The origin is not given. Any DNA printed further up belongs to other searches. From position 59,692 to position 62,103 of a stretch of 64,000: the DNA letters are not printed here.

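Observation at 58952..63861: Compact eliminase-type glycyl radical enzyme with activase, divergent from a persulfide-reductase-like flavoprotein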

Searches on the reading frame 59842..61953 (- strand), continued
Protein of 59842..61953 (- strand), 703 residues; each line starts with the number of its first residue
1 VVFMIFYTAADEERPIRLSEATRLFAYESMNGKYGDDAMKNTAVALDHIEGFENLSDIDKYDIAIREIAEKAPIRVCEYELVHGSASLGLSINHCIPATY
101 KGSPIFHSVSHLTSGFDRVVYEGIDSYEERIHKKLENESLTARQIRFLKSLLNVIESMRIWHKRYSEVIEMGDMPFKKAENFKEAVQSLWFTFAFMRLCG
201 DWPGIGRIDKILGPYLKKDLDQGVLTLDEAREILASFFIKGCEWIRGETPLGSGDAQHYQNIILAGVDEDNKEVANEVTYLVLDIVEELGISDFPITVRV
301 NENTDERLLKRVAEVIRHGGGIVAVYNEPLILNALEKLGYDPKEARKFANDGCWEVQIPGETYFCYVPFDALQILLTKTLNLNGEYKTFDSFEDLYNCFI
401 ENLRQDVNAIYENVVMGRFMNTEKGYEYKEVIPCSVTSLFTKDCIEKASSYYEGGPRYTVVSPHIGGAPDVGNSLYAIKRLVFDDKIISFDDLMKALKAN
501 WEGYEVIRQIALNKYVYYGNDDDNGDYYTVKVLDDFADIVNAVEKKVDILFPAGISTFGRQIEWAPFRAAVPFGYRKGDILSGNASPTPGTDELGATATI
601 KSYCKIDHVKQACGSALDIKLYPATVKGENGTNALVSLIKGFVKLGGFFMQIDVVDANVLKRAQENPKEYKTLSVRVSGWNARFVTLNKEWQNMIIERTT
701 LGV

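Call 37: predict_structure(alignment_id=A1)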
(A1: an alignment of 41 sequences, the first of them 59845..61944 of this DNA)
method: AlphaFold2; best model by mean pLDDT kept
length: 700 residues; sequences in the alignment: 41
mean_pLDDT: 90.6   pTM: 0.90
mean pLDDT of the five models: 90.6, 90.4, 89.3, 89.0, 88.5
residues with pLDDT >= 90: 478; 70-90: 196; 50-70: 24; < 50: 2
segments of 3 or more residues with pLDDT < 50: none
pLDDT, mean of each block of 10 residues (from residue 1): 79 94 90 90 96 96 98 92 89 94 88 95 98 95 97 98 92 97 97 93 93 98 98 90 75 66 94 97 87 90 97 88 94 92 80 82 91 94 94 98 97 93 86 95 95 93 92 98 97 96 95 93 94 96 92 75 90 81 78 90 90 83 90 95 91 88 85 75 83 70
secondary structure, 60 per line:
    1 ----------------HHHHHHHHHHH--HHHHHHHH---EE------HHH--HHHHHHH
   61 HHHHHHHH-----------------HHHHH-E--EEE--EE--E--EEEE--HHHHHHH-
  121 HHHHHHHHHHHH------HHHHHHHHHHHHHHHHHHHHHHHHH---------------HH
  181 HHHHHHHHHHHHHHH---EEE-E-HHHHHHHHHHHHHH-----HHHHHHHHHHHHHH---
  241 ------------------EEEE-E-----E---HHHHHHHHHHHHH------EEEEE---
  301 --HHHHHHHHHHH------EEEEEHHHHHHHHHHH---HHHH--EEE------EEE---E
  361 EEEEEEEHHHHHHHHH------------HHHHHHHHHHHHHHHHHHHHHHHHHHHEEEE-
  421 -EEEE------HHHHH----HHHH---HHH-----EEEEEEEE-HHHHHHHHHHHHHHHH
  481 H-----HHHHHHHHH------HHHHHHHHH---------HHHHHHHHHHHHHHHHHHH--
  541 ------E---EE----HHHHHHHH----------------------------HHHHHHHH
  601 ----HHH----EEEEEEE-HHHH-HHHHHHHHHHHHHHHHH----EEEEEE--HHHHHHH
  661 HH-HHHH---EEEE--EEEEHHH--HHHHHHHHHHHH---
elements in order (helices of 4 or more, strands of 3 or more residues): H17-27 H30-37 H54-68 H86-90 E95-97 E107-110 H113-119 H121-132 H139-163 H179-195 E199-201 H205-218 H224-237 E259-262 H274-286 E293-297 H303-313 E320-324 H325-335 H339-342 E345-347 E354-356 E360-367 H368-376 H389-415 E416-419 E422-425 H432-436 H441-444 E456-463 H465-481 H487-495 H502-510 H520-538 H557-564 H593-600 E612-618 H620-623 H625-641 E646-651 H654-662 H664-667 E671-674 E677-680 H686-697
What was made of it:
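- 59842..61944 (-): Compact glycyl radical enzyme (GRE), 700 aa, C-W-E type. AF2 model with pLDDT 90.6 in call 37.
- On Glycyl radical enzyme superfamily (PFL-like branch): AF2 model with pLDDT 90.6 (call 37).
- The AF2 model is confident (pLDDT 90.6, pTM 0.90; call 37).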

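Call 39: fold_search(model_id=the predicted structure, library=pdb)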
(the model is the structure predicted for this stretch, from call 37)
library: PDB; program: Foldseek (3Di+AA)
matches with E <= 10: 338; with E <= 0.001: 71
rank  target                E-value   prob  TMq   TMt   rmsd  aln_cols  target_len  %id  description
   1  5i2g_A                6.8e-40  1.00  0.84  0.74   5.0       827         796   23  1,2-propanediol Dehydration in Roseburia inulinivorans; Structural Basis for Substrate and Enantiomer Selectivity (released 2016-06-01)
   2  5i2g_B                8.6e-40  1.00  0.83  0.74   5.0       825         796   23  1,2-propanediol Dehydration in Roseburia inulinivorans; Structural Basis for Substrate and Enantiomer Selectivity (released 2016-06-01)
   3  9rco_A                1.3e-39  1.00  0.84  0.75   4.7       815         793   22  1,2-propanediol dehydratase with 0.1 % glycerol additive (released 2025-06-11)
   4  1r8w_A                1.6e-39  1.00  0.83  0.75   4.9       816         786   22  Native structure of the B12-independent glycerol dehydratase from clostridium butyricum (released 2004-06-01)
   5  2f3o_A                1.9e-39  1.00  0.81  0.74   6.4       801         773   24  Crystal Structure of a glycyl radical enzyme from Archaeoglobus fulgidus (released 2006-03-07)
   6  9rcp_B                2.8e-39  1.00  0.85  0.75   4.6       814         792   22  1,2-propanediol dehydratase with 0.1 % 1,3-propanediol additive (released 2025-06-11)
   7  6vxc_A                3.2e-39  1.00  0.83  0.74   5.0       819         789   24  Crystal structure of hydroxyproline dehydratase (HypD) from Clostridioides difficile (released 2020-04-08)
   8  9rcq_A                1.3e-38  1.00  0.84  0.73   4.8       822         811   21  1,2-propanediol dehydratase with no ligand additives (released 2025-06-11)
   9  9rcp_C                2.1e-38  1.00  0.84  0.75   4.7       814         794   22  1,2-propanediol dehydratase with 0.1 % 1,3-propanediol additive (released 2025-06-11)
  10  5i2a_B                4.4e-38  1.00  0.83  0.70   5.1       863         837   22  1,2-propanediol Dehydration in Roseburia inulinivorans; Structural Basis for Substrate and Enantiomer Selectivity (released 2016-06-01)
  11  5i2a_A                9.2e-38  1.00  0.83  0.70   4.8       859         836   22  1,2-propanediol Dehydration in Roseburia inulinivorans; Structural Basis for Substrate and Enantiomer Selectivity (released 2016-06-01)
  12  8iof_C                3.1e-37  1.00  0.82  0.73   4.8       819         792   22  Crystal structure of N-methyl-Cis-4-hydroxy-D-proline dehydratase in Clostridium sp. FS41 (released 2024-03-27)
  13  8id0                  5.6e-37  1.00  0.78  0.71   7.8       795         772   23  Crystal structure of PflD bound to 1,5-anhydromannitol-6-phosphate in Streptococcus dysgalactiae subsp. equisimilis (released 2024-10-02)
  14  8yjo_A                1.2e-36  1.00  0.82  0.75   6.9       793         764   22  Structure of E. coli glycyl radical enzyme PflD with bound malonate (released 2024-10-02)
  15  5fay_A                1.3e-36  1.00  0.84  0.74   4.4       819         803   20  Y208F mutant of choline TMA-lyase (released 2016-09-28)
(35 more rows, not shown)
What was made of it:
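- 59842..61944 (-): Foldseek finds GRE eliminases at TM 0.83-0.85 in call 39.
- On Glycyl radical enzyme superfamily (PFL-like branch): TMq 0.83-0.85 to GRE crystal structures (call 39).
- Closest known: B12-independent glycerol dehydratase. Same: Ten-stranded GRE barrel fold at TMq 0.83-0.85 (call 39).
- Closest known: GRE isomerases PflD/YbiW. Same: Similar fold scores (call 39).
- Closest known: C-S lyases IslA/IseG/HpsG. Different: Lowest TM-scores among the eliminases, at 0.77-0.79 (call 39).
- It is about equally similar to PD, GD, Archaeoglobus Pfl2, HypD and CutC, at TMq 0.81-0.85 and 20-24% identity (call 39). The top Foldseek hits are propanediol dehydratases (call 39).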

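Call 41: search_protein_representatives(protein=window:59845-61944:-)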
Query: 700 residues. Proteins with E-value up to 0.001 (for the whole library): 5457; up to 1e-10: 3120; up to 1e-30: 1455. The best 150 are listed.
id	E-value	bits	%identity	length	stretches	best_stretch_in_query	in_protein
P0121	7.2e-254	860.8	55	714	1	1-696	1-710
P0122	2.4e-211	720.2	51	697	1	25-696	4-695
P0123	2.6e-189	647.4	48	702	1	14-696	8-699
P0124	3.6e-188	643.6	46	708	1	3-694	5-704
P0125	5.5e-187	639.7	45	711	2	146-696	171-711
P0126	2.3e-185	634.3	47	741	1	5-697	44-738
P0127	2.2e-183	627.8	49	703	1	13-696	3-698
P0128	9.7e-183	625.7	49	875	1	53-696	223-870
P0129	7.3e-180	616.2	47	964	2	162-697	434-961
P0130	2.3e-178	611.2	44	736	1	3-699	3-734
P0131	2.6e-173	594.5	46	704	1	18-696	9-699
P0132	2.4e-169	581.4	45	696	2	170-696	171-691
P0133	1.5e-168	578.8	54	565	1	162-696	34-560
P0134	2.6e-165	568.1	42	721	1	3-699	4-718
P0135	1.0e-164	566.1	49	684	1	56-697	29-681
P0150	4.1e-87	309.6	33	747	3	256-698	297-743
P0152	7.3e-85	302.2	38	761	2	257-699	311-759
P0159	3.9e-79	283.3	35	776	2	253-697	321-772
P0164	5.8e-75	269.5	34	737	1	169-696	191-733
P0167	3.3e-74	267.0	33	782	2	255-695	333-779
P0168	6.8e-74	265.9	33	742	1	156-697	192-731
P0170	1.0e-73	265.4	32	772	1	164-690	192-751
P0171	1.3e-73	265.0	34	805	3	433-697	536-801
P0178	1.7e-72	261.3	33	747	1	113-700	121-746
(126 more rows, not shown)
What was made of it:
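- Scores then drop to 310 bits or less at about 33% identity, with the best stretch usually starting around residue 100-260 (call 41).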

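Call 46: search_protein_families(library=pfam, proteins=[L026:2965-3783:-, L074:8878-9855:-, L084:8943-9956:+, L069:9080-9853:-, L002:11067-12311:-, L027:2912-4000:-, L058:3517-5364:-, L074:18041-20059:+, L050:6213-7565:-, L084:15572-17356:+], max_evalue=0.00001)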
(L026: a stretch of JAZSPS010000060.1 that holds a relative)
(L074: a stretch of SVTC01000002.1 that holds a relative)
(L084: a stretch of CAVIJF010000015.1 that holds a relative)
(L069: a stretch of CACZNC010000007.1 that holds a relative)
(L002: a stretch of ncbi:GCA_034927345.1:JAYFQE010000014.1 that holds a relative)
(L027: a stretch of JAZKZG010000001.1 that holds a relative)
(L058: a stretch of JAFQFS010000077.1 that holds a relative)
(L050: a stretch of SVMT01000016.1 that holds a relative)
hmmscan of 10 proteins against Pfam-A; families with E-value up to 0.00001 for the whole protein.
L026:2965-3783:- (272 aa): 2 families
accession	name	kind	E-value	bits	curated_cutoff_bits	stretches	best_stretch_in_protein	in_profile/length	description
PF12833.13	HTH_18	-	2e-21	76.5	33.6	1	188-265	1-78/80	Helix-turn-helix domain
PF00165.29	HTH_AraC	-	5.7e-20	71.4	26.6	2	229-265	6-41/42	Bacterial regulatory helix-turn-helix proteins, AraC family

L074:8878-9855:- (325 aa): 0 families

L084:8943-9956:+ (337 aa): 1 family
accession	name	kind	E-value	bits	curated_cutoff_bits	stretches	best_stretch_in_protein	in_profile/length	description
PF01522.26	Polysacc_deac_1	-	5.4e-17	62.3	23.1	1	92-228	3-117/124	Polysaccharide deacetylase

L069:9080-9853:- (257 aa): 1 family
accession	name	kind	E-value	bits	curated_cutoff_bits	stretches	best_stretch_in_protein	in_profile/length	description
PF03009.23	GDPD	-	5.6e-20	72.9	23.6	1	36-253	1-239/244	Glycerophosphoryl diester phosphodiesterase family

L002:11067-12311:- (414 aa): 2 families
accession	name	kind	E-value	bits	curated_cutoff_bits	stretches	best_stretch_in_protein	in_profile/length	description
PF21252.2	Glyco_hydro_109_C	-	1.1e-60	204.6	27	1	142-309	1-186/187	Glycosyl hydrolase 109, C-terminal domain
PF01408.29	GFO_IDH_MocA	-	2.1e-06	28.9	24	1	9-130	1-117/120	Oxidoreductase family, NAD-binding Rossmann fold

L027:2912-4000:- (362 aa): 3 families
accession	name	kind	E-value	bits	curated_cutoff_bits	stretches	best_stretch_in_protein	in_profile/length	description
PF01408.29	GFO_IDH_MocA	-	7.9e-29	101.2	24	1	5-126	1-120/120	Oxidoreductase family, NAD-binding Rossmann fold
PF22725.1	GFO_IDH_MocA_C3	-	6.2e-17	62.2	27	1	137-272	4-122/124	GFO/IDH/MocA C-terminal domain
PF02894.22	GFO_IDH_MocA_C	-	1.1e-12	48.6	22.9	1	142-356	5-215/218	Oxidoreductase family, C-terminal alpha/beta domain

L058:3517-5364:- (615 aa): 0 families

L074:18041-20059:+ (672 aa): 3 families
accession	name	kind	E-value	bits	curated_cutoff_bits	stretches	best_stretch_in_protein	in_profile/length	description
PF17389.8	Bac_rhamnosid6H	-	1.4e-24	87.5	24.5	1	335-653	9-328/339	Bacterial alpha-L-rhamnosidase 6 hairpin glycosidase domain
PF08531.16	Bac_rhamnosid_N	-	3e-14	53.7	25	1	56-209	4-165/172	Alpha-L-rhamnosidase N-terminal domain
PF05592.18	Bac_rhamnosid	-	1.1e-09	38.5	22.2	1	226-303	5-84/102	Bacterial alpha-L-rhamnosidase concanavalin-like domain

L050:6213-7565:- (450 aa): 6 families
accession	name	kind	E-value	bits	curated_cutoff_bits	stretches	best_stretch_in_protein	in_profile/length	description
PF12831.13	FAD_oxidored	-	4.9e-103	346.1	27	1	14-438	1-414/416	FAD dependent oxidoreductase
PF01266.30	DAO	-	1.1e-09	38.8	27.9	0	14-48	1-35/353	FAD dependent oxidoreductase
PF00890.30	FAD_binding_2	-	1.2e-07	31.7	20.4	0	14-49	1-36/414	FAD binding domain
PF01946.23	Thi4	-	4.8e-07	29.7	26.2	1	3-52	8-59/235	Thi4 family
PF01134.28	GIDA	-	4.7e-06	26.4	22.1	0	14-177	1-150/391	Glucose inhibited division protein A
PF07992.20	Pyr_redox_2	-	4.8e-06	26.7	26.1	0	13-49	1-38/291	Pyridine nucleotide-disulphide oxidoreductase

L084:15572-17356:+ (594 aa): 1 family
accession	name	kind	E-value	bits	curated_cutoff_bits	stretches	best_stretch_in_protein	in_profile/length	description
PF03629.24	SASA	-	7.1e-09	36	24.8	1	189-396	3-166/226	Carbohydrate esterase, sialic acid-specific acetylesterase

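Call 51: find_encoding_contigs(protein=P0003, flank=8000, max_places=3)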
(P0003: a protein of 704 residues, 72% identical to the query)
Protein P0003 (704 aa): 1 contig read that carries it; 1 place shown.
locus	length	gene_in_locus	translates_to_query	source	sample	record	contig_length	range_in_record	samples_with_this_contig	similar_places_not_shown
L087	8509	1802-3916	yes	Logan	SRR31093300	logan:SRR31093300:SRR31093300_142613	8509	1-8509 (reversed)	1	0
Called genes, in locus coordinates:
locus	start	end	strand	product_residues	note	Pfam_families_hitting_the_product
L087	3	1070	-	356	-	?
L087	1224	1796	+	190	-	PF00583:Acetyltransf_1, PF13508:Acetyltransf_7 (faint)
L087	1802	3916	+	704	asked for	PF02901:PFL-like, PF01228:Gly_radical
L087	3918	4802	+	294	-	PF13353:Fer4_12 (weak), PF04055:Radical_SAM, PF12838:Fer4_7 (faint), PF13237:Fer4_10 (faint), PF00037:Fer4 (faint), PF14697:Fer4_21 (weak), PF13353:Fer4_12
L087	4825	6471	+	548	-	PF03648:Glyco_hydro_67N (weak), PF16126:DUF4838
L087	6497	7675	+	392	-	PF00990:GGDEF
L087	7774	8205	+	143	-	PF01475:FUR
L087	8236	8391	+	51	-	PF00301:Rubredoxin, PF21349:RUBY_RBDX (faint)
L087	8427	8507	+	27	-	?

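Call 52: find_encoding_contigs(protein=P0001, flank=8000, max_places=3)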
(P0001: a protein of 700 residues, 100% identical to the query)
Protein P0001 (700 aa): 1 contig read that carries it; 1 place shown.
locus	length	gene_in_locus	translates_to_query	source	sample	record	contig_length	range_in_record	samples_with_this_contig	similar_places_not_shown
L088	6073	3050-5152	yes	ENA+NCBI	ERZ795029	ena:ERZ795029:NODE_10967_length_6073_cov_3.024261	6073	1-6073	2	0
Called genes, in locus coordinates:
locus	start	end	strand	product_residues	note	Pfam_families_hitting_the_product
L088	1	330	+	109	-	PF00258:Flavodoxin_1 (weak)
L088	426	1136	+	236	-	-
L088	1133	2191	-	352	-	PF07992:Pyr_redox_2, PF02852:Pyr_redox_dim, PF00581:Rhodanese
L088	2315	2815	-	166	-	PF07992:Pyr_redox_2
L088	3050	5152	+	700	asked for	PF02901:PFL-like, PF01228:Gly_radical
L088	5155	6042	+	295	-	PF13353:Fer4_12, PF12837:Fer4_6 (faint), PF14697:Fer4_21 (weak), PF12838:Fer4_7 (weak), PF04055:Radical_SAM, PF00037:Fer4 (weak)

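Call 56: search_protein_families(library=pfam, alignment_id=A2, max_evalue=0.00001)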
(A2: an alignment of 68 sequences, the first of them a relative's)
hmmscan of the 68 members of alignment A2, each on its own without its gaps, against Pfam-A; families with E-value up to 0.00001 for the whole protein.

A. member 1, L001:11002-12663:+ (553 aa): 1 family
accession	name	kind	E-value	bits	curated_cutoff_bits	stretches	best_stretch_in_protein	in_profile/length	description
PF16126.11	DUF4838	-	1.3e-94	317.4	26.6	1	113-454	1-325/325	Domain of unknown function (DUF4838)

B. families by the number of members that match (of 68 scanned): 90 families (the first 25 are shown)
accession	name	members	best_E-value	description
PF01408.29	GFO_IDH_MocA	4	5.5e-25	Oxidoreductase family, NAD-binding Rossmann fold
PF22725.1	GFO_IDH_MocA_C3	3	2.6e-19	GFO/IDH/MocA C-terminal domain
PF01522.26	Polysacc_deac_1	3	5.4e-17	Polysaccharide deacetylase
PF16126.11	DUF4838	2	1.3e-94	Domain of unknown function (DUF4838)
PF00664.28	ABC_membrane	2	5e-48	ABC transporter transmembrane region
PF00005.33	ABC_tran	2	1.7e-30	ABC transporter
PF00156.33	Pribosyltran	2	3.2e-22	Phosphoribosyl transferase domain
PF12706.13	Lactamase_B_2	2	1.6e-19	Beta-lactamase superfamily domain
PF01208.23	URO-D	2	2.9e-10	Uroporphyrinogen decarboxylase (URO-D)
PF06874.16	FBPase_2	1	1.3e-280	Firmicute fructose-1,6-bisphosphatase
PF12831.13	FAD_oxidored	1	1.7e-118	FAD dependent oxidoreductase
PF13292.11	DXP_synthase_N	1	4.1e-113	1-deoxy-D-xylulose-5-phosphate synthase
PF11922.13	DUF3440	1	3.1e-86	Domain of unknown function (DUF3440)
PF00733.27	Asn_synthase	1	4.9e-78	Asparagine synthase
PF00860.26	Xan_ur_permease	1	9.3e-72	Permease family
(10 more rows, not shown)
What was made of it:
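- Closest known: GRE isomerases PflD/YbiW. Same: The compact family's neighbourhoods show a weak leaning towards carbohydrate genes (calls 46, 56).
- Tried and rejected: There is a weak excess of carbohydrate-related domains: GFO/IDH/MocA, polysaccharide deacetylase, DUF4838, URO-D, ThuA and GlcNAc 2-epimerase (call 56).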
